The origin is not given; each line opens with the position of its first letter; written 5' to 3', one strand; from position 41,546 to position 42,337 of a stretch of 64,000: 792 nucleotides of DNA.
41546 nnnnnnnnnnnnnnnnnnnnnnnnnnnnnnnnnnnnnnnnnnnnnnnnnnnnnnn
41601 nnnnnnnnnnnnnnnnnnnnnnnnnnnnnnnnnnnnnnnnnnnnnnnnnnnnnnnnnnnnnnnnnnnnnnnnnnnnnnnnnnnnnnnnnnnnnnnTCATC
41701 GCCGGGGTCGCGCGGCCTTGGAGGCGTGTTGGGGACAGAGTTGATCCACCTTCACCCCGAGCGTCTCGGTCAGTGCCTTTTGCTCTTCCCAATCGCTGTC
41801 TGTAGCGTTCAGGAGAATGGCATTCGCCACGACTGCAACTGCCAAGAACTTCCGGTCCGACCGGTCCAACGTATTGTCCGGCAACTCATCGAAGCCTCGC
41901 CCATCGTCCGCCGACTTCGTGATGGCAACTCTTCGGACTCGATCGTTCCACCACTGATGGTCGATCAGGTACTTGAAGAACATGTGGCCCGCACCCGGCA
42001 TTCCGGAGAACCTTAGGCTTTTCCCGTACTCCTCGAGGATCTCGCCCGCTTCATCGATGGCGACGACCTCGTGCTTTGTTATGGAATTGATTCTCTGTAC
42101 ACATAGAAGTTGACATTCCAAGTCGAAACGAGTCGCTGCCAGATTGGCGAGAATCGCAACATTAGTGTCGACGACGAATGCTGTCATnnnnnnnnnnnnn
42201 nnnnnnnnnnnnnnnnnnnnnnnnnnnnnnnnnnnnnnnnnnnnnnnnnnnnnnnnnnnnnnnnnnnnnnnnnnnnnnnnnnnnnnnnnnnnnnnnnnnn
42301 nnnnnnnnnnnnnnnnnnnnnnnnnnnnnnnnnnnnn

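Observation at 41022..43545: Translationally coupled ATPase (DUF3696-like) / PIN-like / RNA-ligase operon: candidate undescribed RNA-targeting defence or RNA damage-and-repair module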

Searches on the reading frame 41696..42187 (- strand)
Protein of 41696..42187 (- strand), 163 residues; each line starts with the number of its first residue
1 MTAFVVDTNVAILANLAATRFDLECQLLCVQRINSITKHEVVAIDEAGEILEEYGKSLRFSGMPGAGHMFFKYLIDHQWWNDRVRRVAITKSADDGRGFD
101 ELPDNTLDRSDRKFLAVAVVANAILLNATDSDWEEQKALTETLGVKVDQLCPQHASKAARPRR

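Call 3: search_protein_families(library=pfam, proteins=[window:41696-42187:-], max_evalue=1)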
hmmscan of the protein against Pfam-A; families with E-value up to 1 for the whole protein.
window:41696-42187:- (163 aa): 0 families

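Call 4: search_protein_families(library=padloc, proteins=[window:41696-42187:-], max_evalue=1)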
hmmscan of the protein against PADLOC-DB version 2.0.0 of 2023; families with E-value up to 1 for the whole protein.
window:41696-42187:- (163 aa): 1 family
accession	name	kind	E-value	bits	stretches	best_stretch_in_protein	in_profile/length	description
PDLC04147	HEC-03A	-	1.2e-60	202.3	1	4-157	3-157/159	-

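Call 5: search_protein_families(library=ncbifam, proteins=[window:41696-42187:-], max_evalue=1)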
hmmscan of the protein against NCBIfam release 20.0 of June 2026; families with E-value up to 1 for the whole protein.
window:41696-42187:- (163 aa): 2 families
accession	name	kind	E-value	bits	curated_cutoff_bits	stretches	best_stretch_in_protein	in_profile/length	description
TIGR00305.1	TIGR00305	equivalog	0.093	13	29.15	0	106-132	85-111/115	putative toxin-antitoxin system toxin component, PIN family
NF007129.0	PRK09570.1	equivalog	0.17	11.7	83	0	34-55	11-32/80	DNA-directed RNA polymerase subunit H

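Call 9: search_solved_structures(query=window:41696-42187:-, max_evalue=10)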
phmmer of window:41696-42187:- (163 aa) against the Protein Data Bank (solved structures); distinct sequences matched with E-value up to 10: 3.
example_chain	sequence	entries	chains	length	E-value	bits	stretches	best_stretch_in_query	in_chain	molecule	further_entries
5oql_D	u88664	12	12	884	0.15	15.1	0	78-155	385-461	Utp4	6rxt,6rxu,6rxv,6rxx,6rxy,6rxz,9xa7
5n1a_A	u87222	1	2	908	0.16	15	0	78-155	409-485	utp4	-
2waq_H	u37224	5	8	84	1.8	11.6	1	36-55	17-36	DNA-DIRECTED RNA POLYMERASE RPO5 SUBUNIT | DNA-DIRECTED RNA POLYMERASE SUBUNIT H | DNA-DIRECTED RNA POLYMERASE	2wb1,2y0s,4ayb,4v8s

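Call 12: find_homologous_proteins(query=window:41696-42187:-, max_evalue=0.00001)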
Query window:41696-42187:- (163 aa): 1008 proteins with E <= 0.00001 among 1104 candidates; the best 120 are listed.
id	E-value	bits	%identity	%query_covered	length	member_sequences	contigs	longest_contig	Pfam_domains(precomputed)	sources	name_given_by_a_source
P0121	1.5e-102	358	99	100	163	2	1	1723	-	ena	-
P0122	2.0e-68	247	72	99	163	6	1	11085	-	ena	-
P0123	8.3e-68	245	69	100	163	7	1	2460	-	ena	-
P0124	2.7e-66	240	69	98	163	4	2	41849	-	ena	-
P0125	3.1e-65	237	69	99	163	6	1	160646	-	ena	-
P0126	2.1e-64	234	66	99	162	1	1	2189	-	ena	-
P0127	3.6e-64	233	67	98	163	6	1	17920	-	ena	-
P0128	4.7e-64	233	67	98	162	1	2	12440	-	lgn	-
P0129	5.0e-64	233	66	98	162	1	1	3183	-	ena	-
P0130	8.4e-64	232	66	99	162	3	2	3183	-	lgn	-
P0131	1.2e-63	232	65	100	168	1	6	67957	-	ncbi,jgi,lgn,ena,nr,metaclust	ncbi:MAG: hypothetical protein OXC19_16635 [Bryobacterales bacterium]|nr:hypothetical protein [Bryob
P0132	1.5e-63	231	65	99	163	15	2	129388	-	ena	-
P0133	2.1e-63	231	68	98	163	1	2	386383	-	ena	-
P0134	3.1e-63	230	66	99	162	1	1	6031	-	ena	-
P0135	3.6e-63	230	66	97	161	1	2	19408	-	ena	-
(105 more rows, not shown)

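Call 15: find_related_loci(query=A1, collection=genome_contigs, flank=6000)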
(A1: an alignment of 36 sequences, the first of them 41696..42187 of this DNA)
Query A1 (163 aa) in genome_contigs; peptide patterns used: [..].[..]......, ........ (x = any residue, [..] = any of these).
215 stretches matched a pattern; 172 encode a relative of the query (tblastn E <= 1e-3); the best 80 are kept; 80 distinct loci.
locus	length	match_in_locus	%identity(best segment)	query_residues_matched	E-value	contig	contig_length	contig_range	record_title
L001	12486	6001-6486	64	1-162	3e-68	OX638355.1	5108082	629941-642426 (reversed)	MAG: Terriglobia bacterium isolate 290eebee-5386-4bec-b87c-7b5c19ab3581 genome assembly, chromosome: 1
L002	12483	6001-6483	69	1-162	4e-64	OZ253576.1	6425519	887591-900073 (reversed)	MAG: Vicinamibacterales bacterium isolate 6a0cd737-ee79-44fe-98ec-e457d3034484 genome assembly, chromosome: 1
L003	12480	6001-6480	62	1-160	1e-62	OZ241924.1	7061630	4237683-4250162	MAG: Bryobacterales bacterium isolate ec3cd7dd-fe08-42ca-8104-b6e80085a40d genome assembly, chromosome: 1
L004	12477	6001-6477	64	1-159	5e-62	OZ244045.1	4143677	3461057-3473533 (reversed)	MAG: Gammaproteobacteria bacterium isolate c0228bcb-c4b8-462a-94e7-08031748cab8 genome assembly, chromosome: 1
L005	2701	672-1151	61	1-160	1e-61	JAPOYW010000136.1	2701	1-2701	MAG: Gammaproteobacteria bacterium isolate COS4_bin_45 NODE_17537_length_2701_cov_7.12434, whole genome shotgun sequence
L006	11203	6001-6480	60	1-160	2e-61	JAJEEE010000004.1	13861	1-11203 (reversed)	MAG: Acidobacteria bacterium isolate p16x34bins.10 k141_686032, whole genome shotgun sequence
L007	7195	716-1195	61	1-160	3e-61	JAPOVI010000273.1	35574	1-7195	MAG: Acidobacteria bacterium isolate COS1_bin_16 NODE_496_length_35574_cov_10.7389, whole genome shotgun sequence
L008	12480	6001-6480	59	1-161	1e-59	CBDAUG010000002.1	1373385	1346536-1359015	MAG: Alphaproteobacteria bacterium isolate 85bc8abf-2a0b-40a6-bf12-b11200afe27e genome assembly, contig: contig_2, whole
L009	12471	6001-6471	59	1-157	1e-59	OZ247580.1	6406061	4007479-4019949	MAG: Candidatus Latescibacterota bacterium isolate 34bd4037-9faa-49cb-aada-cae4c411e00c genome assembly, chromosome: 1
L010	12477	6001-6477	61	4-162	2e-58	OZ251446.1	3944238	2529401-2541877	MAG: Alphaproteobacteria bacterium isolate 4a82845b-346e-4bd1-b170-acd391575f3a genome assembly, chromosome: 1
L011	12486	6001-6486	56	1-162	3e-58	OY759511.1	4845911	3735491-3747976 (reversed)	MAG: Paracoccaceae bacterium isolate 3cb5c724-0b50-4723-9576-a9430697b530 genome assembly, chromosome: 1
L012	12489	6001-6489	55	1-163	3e-58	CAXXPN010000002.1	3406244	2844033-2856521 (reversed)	MAG: Alphaproteobacteria bacterium isolate 777528ef-fd8a-40bb-88bf-29da65da1541 genome assembly, contig: contig_2, whole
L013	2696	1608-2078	55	1-157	3e-58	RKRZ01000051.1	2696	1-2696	MAG: Gammaproteobacteria bacterium isolate PNGco_C_binVS27 scaffold_13406, whole genome shotgun sequence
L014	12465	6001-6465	58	3-157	1e-57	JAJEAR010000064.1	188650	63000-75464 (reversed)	MAG: Alphaproteobacteria bacterium isolate jk18x7bins.67 k141_1136250, whole genome shotgun sequence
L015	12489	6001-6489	61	1-163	7e-58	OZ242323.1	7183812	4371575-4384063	MAG: Vicinamibacterales bacterium isolate 8c3855b2-ceca-4187-9ff2-440907630a03 genome assembly, chromosome: 1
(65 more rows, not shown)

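Call 34: predict_structure(alignment_id=A1)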
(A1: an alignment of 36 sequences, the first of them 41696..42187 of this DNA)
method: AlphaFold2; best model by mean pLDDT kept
length: 163 residues; sequences in the alignment: 36
mean_pLDDT: 88.5   pTM: 0.86
mean pLDDT of the five models: 88.5, 87.2, 87.1, 86.9, 86.7
residues with pLDDT >= 90: 113; 70-90: 37; 50-70: 8; < 50: 5
segments of 3 or more residues with pLDDT < 50: 159-163
pLDDT, mean of each block of 10 residues (from residue 1): 93 78 89 94 96 91 85 93 93 91 92 96 92 85 95 67 41
secondary structure, 60 per line:
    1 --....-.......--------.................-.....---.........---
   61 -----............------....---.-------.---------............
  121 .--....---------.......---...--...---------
elements in order: E3-6 H8-14 H23-39 E41-45 H49-57 H66-77 E84-87 H109-121 E124-127 H137-143 E147-149

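Call 38: fold_search(model_id=the predicted structure, library=pdb)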
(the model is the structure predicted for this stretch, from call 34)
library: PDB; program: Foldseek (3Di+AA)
matches with E <= 10: 895; with E <= 0.001: 4
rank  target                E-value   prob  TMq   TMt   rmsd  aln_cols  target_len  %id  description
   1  3zvk_A                2.8e-04  1.00  0.45  0.53   6.3       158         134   14  Crystal structure of VapBC2 from Rickettsia felis bound to a DNA fragment from their promoter (released 2011-12-14)
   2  3zvk_B                4.7e-04  1.00  0.46  0.54   6.0       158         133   14  Crystal structure of VapBC2 from Rickettsia felis bound to a DNA fragment from their promoter (released 2011-12-14)
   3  2mdt_MODEL_1_A        6.5e-04  1.00  0.45  0.57   9.2       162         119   14  a PilT N-terminus domain protein SSO1118 from hyperthemophilic archaeon Sulfolobus solfataricus P2 (released 2013-11-20)
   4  3zvk_C                6.5e-04  1.00  0.45  0.53   6.3       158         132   14  Crystal structure of VapBC2 from Rickettsia felis bound to a DNA fragment from their promoter (released 2011-12-14)
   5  7og5_B                1.1e-03  1.00  0.45  0.46   6.4       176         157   14  RNA-free Ribonuclease P from Halorhodospira halophila (released 2021-07-07)
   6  5f4h_B                1.4e-03  0.99  0.39  0.18   6.9       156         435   12  Archael RuvB-like Holiday junction helicase (released 2016-12-21)
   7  1y82_A                1.7e-03  1.00  0.48  0.52   5.7       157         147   12  Conserved hypothetical protein Pfu-367848-001 from Pyrococcus furiosus (released 2005-01-25)
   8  7og5_A                1.7e-03  0.99  0.41  0.43   6.7       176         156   15  RNA-free Ribonuclease P from Halorhodospira halophila (released 2021-07-07)
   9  7vwo_A                2.0e-03  1.00  0.49  0.54   6.3       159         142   15  TA complex from Mycobacterium tuberculosis (released 2022-11-16)
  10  3ix7_A                2.0e-03  0.99  0.42  0.50   9.1       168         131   13  Crystal structure of a domain of functionally unknown protein from Thermus thermophilus HB8 (released 2009-09-22)
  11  5ecd_A                2.2e-03  0.99  0.47  0.56   5.7       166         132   13  Structure of the Shigella flexneri VapC mutant D98N crystal form 1 (released 2016-02-17)
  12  7og5_J                2.2e-03  0.99  0.47  0.46   6.0       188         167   12  RNA-free Ribonuclease P from Halorhodospira halophila (released 2021-07-07)
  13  3i8o                  2.4e-03  0.99  0.42  0.47   7.0       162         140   17  A domain of a functionally unknown protein from Methanocaldococcus jannaschii DSM 2661. (released 2009-07-21)
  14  5f4h_C                2.5e-03  0.99  0.41  0.18   6.9       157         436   14  Archael RuvB-like Holiday junction helicase (released 2016-12-21)
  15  5k8j_B                3.1e-03  0.98  0.41  0.49   6.0       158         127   13  Structure of Caulobacter crescentus VapBC1 (apo form) (released 2016-12-28)
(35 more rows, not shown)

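Call 57: search_protein_families(library=phrogs, proteins=[window:41696-42187:-], max_evalue=0.01)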
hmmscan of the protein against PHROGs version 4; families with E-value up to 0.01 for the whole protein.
window:41696-42187:- (163 aa): 0 families

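Call 60: search_dna_similar(query=window:41696-42187:-, collection=plasmids, mode=protein, max_rows=25)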
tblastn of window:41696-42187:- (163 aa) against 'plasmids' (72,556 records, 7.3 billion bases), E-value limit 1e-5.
Records with a match: 12; places in all: 12; records where one place covers at least 80% of the query: 11.
Best place of each record, by identity: <60% 12.
By first word of the organism name: Aeromonas 6; Acinetobacter 3; Azotobacter 1; Rhodococcus 1; Tistrella 1.
By predicted mobility (MOB-suite, as given by PLSDB): conjugative 6; mobilizable 4; non-mobilizable 2.
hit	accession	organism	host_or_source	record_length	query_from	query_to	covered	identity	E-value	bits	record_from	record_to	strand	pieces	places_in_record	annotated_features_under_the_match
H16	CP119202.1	Acinetobacter soli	Homo sapiens,blood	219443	1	152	93%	35.4%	5e-13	72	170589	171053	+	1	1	hypothetical protein | DUF3696 domain-containing protein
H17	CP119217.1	Acinetobacter soli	Homo sapiens,blood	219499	1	152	93%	35.4%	5e-13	72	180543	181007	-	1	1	hypothetical protein | DUF3696 domain-containing protein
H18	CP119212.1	Acinetobacter soli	Homo sapiens,blood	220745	1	152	93%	35.4%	5e-13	72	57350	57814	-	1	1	hypothetical protein | DUF3696 domain-containing protein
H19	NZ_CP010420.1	Azotobacter chroococcum NCIMB 8003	cell culture,soil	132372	1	157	96%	34.1%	4e-11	67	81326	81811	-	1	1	hypothetical protein | DUF3696 domain-containing protein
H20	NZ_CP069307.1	Rhodococcus aetherivorans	monoisolate,Minnesota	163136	5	148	88%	34.4%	7e-6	52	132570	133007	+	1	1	hypothetical protein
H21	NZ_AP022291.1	Aeromonas veronii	-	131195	1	151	93%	31.8%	3e-10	64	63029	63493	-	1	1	hypothetical protein | DUF3696 domain-containing protein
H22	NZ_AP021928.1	Aeromonas caviae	-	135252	1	151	93%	31.8%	3e-10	64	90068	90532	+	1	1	hypothetical protein | DUF3696 domain-containing protein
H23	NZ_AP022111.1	Aeromonas caviae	-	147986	1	151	93%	31.8%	3e-10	64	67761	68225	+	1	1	hypothetical protein | DUF3696 domain-containing protein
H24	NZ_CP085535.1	Aeromonas salmonicida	Brook charr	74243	1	151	93%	30.6%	1e-7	57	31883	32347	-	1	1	hypothetical protein | DUF3696 domain-containing protein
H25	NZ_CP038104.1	Aeromonas salmonicida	Salvelinus fontinalis,whole organism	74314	1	151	93%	30.6%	1e-7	57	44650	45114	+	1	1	hypothetical protein | DUF3696 domain-containing protein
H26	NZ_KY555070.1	Aeromonas salmonicida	-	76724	1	151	93%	30.6%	1e-7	57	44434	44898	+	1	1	hypothetical protein | DUF3696 domain-containing protein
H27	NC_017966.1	Tistrella mobilis KA081020-065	-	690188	5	114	67%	36.0%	5e-11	67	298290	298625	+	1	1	hypothetical protein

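Call 61: get_annotated_region(hit=H16, flank=4000)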
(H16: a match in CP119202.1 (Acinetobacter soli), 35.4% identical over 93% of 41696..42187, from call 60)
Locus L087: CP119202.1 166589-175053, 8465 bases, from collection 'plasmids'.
description: Acinetobacter soli strain AS843 plasmid pAS843-2, complete sequence
organism: Acinetobacter soli (NCBI taxid 487316)
taxonomy: Bacteria; Pseudomonadota; Gammaproteobacteria; Moraxellales; Moraxellaceae; Acinetobacter; Acinetobacter soli
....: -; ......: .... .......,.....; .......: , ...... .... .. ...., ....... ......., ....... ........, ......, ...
typing (MOB-suite, as given by PLSDB): mobilizable; replicon rep_cluster_639; relaxase MOBP
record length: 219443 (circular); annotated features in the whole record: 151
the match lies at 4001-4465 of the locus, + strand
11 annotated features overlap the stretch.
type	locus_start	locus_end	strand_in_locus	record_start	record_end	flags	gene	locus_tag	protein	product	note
CDS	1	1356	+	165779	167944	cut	-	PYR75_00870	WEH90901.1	N-6 DNA methylase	-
CDS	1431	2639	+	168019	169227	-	-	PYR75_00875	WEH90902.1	hypothetical protein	-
CDS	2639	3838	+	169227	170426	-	-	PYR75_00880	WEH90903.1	AAA family ATPase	-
CDS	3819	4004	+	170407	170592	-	-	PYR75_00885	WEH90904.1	DUF3696 domain-containing protein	-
CDS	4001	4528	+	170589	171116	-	-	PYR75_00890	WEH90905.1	hypothetical protein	-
CDS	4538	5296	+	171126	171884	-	-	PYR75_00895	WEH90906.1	HNH endonuclease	-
CDS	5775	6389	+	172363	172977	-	-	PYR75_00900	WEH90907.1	hypothetical protein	-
CDS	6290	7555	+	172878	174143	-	-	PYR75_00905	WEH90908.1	hypothetical protein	-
CDS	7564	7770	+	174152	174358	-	-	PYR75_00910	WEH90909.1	hypothetical protein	-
CDS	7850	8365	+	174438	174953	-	-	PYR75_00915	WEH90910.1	hypothetical protein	-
CDS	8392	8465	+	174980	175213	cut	-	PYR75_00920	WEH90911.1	hypothetical protein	-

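Call 62: get_annotated_region(hit=H19, flank=4000)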
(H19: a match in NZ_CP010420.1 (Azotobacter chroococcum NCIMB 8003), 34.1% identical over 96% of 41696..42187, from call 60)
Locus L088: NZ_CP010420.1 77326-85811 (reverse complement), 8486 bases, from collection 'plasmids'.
description: Azotobacter chroococcum NCIMB 8003 plasmid pAcX50e, complete sequence
organism: Azotobacter chroococcum NCIMB 8003 (NCBI taxid 1328314)
taxonomy: Bacteria; Pseudomonadota; Gammaproteobacteria; Pseudomonadales; Pseudomonadaceae; Azotobacter; Azotobacter chroococcum; Azotobacter chroococcum NCIMB 8003
host: -; source: cell culture,soil; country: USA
typing (MOB-suite, as given by PLSDB): mobilizable; replicon rep_cluster_1301; relaxase MOBH
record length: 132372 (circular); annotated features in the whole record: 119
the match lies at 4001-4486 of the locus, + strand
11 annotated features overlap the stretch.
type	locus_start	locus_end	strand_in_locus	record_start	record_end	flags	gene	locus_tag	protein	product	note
CDS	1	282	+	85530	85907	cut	-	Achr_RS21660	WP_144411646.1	hypothetical protein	-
CDS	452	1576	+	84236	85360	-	-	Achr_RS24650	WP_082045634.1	DUF3800 domain-containing protein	-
CDS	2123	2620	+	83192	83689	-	-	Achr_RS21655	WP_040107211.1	DEAD/DEAH box helicase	-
CDS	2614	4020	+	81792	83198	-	-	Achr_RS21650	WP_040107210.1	DUF3696 domain-containing protein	-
CDS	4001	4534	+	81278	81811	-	-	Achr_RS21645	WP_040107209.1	hypothetical protein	-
CDS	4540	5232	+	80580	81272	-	-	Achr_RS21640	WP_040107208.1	RNA ligase family protein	-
CDS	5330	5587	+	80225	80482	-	-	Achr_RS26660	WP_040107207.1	hypothetical protein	-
CDS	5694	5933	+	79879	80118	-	-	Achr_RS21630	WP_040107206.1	hypothetical protein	-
CDS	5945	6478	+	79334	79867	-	-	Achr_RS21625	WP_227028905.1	hypothetical protein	-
CDS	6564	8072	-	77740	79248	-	-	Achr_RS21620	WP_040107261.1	3'-5' exonuclease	-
CDS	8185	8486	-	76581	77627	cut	-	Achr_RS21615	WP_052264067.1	MBL fold metallo-hydrolase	-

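Call 63: get_annotated_region(hit=H21, flank=4000)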
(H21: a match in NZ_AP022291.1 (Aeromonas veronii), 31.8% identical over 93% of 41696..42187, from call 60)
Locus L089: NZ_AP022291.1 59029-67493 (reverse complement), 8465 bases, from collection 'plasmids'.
description: Aeromonas veronii strain WP9-W18-ESBL-04 plasmid pWP9-W18-ESBL-04_1, complete sequence
organism: Aeromonas veronii (NCBI taxid 654)
taxonomy: Bacteria; Pseudomonadota; Gammaproteobacteria; Aeromonadales; Aeromonadaceae; Aeromonas; Aeromonas veronii
host: -; source: -; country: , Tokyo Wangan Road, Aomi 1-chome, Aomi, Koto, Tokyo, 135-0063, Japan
typing (MOB-suite, as given by PLSDB): conjugative; replicon rep_cluster_1169; relaxase MOBF; mating-pair formation MPF_F
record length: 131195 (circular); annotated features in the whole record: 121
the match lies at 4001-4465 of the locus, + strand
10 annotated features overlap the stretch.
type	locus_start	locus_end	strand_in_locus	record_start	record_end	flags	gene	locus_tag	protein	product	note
CDS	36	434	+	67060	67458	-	-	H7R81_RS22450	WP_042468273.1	DUF6088 family protein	-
CDS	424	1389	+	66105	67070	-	-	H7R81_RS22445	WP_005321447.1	nucleotidyl transferase AbiEii/AbiGii toxin family protein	-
CDS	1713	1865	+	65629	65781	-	-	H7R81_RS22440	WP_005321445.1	Hok/Gef family protein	-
CDS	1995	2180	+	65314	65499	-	-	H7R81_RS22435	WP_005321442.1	hypothetical protein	-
CDS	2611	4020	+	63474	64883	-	-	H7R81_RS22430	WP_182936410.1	DUF3696 domain-containing protein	-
CDS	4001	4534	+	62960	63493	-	-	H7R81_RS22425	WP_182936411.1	hypothetical protein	-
CDS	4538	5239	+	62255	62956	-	-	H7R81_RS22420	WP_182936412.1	RNA ligase family protein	-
CDS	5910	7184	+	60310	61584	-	-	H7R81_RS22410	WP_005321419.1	metallophosphoesterase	-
CDS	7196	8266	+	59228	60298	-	-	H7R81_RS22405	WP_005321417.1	GTPase-associated system all-helical protein GASH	-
CDS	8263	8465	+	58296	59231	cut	-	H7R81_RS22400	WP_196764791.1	hypothetical protein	-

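Call 64: get_annotated_region(hit=H20, flank=4000)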
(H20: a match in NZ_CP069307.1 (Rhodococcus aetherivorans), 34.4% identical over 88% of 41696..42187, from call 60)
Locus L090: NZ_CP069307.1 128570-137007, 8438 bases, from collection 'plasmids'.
description: Rhodococcus aetherivorans isolate PSBB011 plasmid unnamed, complete sequence
organism: Rhodococcus aetherivorans (NCBI taxid 191292)
taxonomy: Bacteria; Actinomycetota; Actinomycetes; Mycobacteriales; Nocardiaceae; Rhodococcus; Rhodococcus aetherivorans
host: -; source: monoisolate,Minnesota; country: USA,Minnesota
typing (MOB-suite, as given by PLSDB): conjugative; relaxase MOBF; mating-pair formation MPF_T
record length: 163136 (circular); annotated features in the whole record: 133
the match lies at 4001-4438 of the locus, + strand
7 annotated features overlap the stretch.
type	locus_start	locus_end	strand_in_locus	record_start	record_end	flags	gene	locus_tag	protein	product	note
CDS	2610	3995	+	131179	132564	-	-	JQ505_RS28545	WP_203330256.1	DUF3696 domain-containing protein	-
CDS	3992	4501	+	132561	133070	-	-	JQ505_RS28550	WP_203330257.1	hypothetical protein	-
CDS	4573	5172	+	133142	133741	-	-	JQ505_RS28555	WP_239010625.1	RNA ligase family protein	-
CDS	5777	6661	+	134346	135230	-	-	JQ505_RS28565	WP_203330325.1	nucleotide-binding protein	-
CDS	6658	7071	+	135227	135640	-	-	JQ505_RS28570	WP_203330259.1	hypothetical protein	-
CDS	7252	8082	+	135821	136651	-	-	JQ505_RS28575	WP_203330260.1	hypothetical protein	-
CDS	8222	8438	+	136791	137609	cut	-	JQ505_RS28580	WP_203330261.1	hypothetical protein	-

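Call 65: get_annotated_region(hit=H27, flank=4000)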
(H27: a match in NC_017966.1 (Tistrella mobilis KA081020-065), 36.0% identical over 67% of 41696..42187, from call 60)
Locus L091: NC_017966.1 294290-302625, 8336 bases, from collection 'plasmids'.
description: Tistrella mobilis KA081020-065 plasmid pTM2, complete sequence
organism: Tistrella mobilis KA081020-065 (NCBI taxid 1110502)
taxonomy: Bacteria; Pseudomonadota; Alphaproteobacteria; Geminicoccales; Geminicoccaceae; Tistrella; Tistrella mobilis; Tistrella mobilis KA081020-065
host: -; source: -; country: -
typing (MOB-suite, as given by PLSDB): non-mobilizable
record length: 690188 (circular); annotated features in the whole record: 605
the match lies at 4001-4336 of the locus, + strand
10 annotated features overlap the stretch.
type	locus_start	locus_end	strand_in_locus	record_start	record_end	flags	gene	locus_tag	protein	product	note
CDS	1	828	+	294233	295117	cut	-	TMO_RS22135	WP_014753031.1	helix-turn-helix transcriptional regulator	GO:0006355 - regulation of DNA-templated transcription [Evidence IEA]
CDS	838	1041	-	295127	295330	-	-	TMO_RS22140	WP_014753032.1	hypothetical protein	-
CDS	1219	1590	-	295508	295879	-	-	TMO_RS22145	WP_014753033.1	PRC-barrel domain-containing protein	GO:0019684 - photosynthesis, light reaction [Evidence IEA]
CDS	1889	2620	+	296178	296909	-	-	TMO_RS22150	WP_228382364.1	Crp/Fnr family transcriptional regulator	GO:0006355 - regulation of DNA-templated transcription [Evidence IEA]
CDS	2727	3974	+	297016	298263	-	-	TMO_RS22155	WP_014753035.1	AAA family ATPase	-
CDS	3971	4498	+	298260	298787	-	-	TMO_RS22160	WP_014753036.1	hypothetical protein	-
CDS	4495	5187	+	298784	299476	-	-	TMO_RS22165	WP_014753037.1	RNA ligase family protein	-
CDS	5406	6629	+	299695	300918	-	-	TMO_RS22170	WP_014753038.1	DUF2599 domain-containing protein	-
CDS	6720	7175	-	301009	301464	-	-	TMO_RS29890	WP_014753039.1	hypothetical protein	-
CDS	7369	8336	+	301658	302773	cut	-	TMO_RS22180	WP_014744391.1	ISAs1 family transposase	-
